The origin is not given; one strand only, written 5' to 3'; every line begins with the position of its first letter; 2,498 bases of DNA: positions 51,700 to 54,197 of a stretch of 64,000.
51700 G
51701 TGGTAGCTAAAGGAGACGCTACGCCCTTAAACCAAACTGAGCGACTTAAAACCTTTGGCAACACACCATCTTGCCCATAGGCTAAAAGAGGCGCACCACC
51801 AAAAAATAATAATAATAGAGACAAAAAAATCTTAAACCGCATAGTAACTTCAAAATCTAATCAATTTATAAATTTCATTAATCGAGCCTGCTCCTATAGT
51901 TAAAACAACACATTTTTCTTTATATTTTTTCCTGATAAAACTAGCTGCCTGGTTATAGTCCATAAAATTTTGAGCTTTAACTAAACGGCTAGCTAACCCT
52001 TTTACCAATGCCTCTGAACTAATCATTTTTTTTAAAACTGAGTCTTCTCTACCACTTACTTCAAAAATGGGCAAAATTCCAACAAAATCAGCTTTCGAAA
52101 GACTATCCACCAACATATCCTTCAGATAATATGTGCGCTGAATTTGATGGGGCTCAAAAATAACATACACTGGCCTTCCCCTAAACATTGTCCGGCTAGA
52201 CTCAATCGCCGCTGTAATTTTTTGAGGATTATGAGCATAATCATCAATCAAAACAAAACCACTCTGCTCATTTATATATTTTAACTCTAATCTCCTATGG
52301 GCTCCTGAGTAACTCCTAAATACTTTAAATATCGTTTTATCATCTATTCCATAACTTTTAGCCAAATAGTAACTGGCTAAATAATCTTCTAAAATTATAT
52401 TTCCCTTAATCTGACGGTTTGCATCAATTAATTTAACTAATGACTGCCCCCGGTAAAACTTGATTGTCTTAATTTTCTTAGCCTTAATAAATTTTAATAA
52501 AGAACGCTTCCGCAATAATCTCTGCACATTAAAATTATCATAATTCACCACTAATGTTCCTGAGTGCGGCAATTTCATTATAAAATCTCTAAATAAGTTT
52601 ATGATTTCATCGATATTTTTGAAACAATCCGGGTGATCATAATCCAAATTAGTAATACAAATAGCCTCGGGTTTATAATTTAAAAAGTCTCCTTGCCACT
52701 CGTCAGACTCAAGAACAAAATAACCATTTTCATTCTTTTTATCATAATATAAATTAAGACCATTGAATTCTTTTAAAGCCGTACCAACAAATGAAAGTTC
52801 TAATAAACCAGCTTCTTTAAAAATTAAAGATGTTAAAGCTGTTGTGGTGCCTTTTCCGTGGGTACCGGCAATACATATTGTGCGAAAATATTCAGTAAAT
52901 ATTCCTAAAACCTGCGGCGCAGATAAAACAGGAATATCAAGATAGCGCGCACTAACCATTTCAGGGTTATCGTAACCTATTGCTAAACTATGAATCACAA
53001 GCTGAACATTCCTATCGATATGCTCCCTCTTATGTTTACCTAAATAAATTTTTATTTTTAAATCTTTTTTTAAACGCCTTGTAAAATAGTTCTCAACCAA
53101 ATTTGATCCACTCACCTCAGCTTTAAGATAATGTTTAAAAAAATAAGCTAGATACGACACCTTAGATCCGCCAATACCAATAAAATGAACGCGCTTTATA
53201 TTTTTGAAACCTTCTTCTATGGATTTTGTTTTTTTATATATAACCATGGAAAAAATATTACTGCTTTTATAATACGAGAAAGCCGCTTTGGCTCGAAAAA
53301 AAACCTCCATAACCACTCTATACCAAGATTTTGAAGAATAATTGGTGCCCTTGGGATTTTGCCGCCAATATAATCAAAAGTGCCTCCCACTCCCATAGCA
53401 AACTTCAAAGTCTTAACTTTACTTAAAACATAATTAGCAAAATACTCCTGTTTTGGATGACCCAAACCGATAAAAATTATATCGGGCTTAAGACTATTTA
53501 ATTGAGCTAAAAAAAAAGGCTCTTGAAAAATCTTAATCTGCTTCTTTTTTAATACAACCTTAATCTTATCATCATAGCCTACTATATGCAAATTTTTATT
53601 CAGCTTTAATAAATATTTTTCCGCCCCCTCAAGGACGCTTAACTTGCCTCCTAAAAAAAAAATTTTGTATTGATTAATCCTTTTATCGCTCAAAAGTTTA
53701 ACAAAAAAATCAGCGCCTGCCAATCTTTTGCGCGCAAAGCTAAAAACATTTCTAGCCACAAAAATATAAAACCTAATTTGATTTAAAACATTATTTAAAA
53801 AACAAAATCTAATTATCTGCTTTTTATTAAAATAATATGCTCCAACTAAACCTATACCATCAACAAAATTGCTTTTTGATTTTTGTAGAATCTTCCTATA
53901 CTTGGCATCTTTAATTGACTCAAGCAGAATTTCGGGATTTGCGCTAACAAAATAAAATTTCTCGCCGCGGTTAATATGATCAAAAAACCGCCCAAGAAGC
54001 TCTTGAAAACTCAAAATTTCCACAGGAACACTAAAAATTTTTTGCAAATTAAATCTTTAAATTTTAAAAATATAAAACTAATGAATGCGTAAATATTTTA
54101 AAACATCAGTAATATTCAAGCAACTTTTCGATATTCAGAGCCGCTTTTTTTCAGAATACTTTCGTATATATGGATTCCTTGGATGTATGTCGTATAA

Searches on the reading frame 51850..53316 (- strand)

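Call 34: search_protein_families(library=pfam, proteins=[window:51850-53316:-], max_evalue=0.001)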
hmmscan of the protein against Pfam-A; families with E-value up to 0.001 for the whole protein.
window:51850-53316:- (488 aa): 3 families
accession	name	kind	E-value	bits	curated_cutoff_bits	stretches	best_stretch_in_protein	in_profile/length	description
PF01225.30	Mur_ligase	-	3.4e-14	53.4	21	1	43-144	2-94/95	Mur ligase family, catalytic domain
PF08245.18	Mur_ligase_M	-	2e-13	51.2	24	1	149-271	1-138/200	Mur ligase middle domain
PF02875.26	Mur_ligase_C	-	7.6e-12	46.6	28.4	1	342-477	2-127/127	Mur ligase, glutamate ligase domain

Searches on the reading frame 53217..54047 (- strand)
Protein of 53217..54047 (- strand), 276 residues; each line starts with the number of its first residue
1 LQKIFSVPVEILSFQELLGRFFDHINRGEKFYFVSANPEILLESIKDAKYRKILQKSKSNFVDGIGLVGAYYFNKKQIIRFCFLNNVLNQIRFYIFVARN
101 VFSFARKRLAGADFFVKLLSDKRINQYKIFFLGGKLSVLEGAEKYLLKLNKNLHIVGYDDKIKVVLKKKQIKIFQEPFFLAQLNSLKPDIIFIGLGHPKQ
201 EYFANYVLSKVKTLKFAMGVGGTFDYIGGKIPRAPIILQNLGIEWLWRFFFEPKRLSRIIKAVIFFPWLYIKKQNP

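Call 71: search_protein_families(library=pfam, proteins=[window:53217-54047:-], max_evalue=0.0001)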
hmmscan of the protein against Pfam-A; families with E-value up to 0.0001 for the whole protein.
window:53217-54047:- (276 aa): 1 family
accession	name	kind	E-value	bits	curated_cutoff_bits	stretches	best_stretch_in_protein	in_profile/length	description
PF03808.19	Glyco_tran_WecG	-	2e-37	129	27.4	1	106-259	23-167/168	Glycosyl transferase WecG/TagA/CpsF family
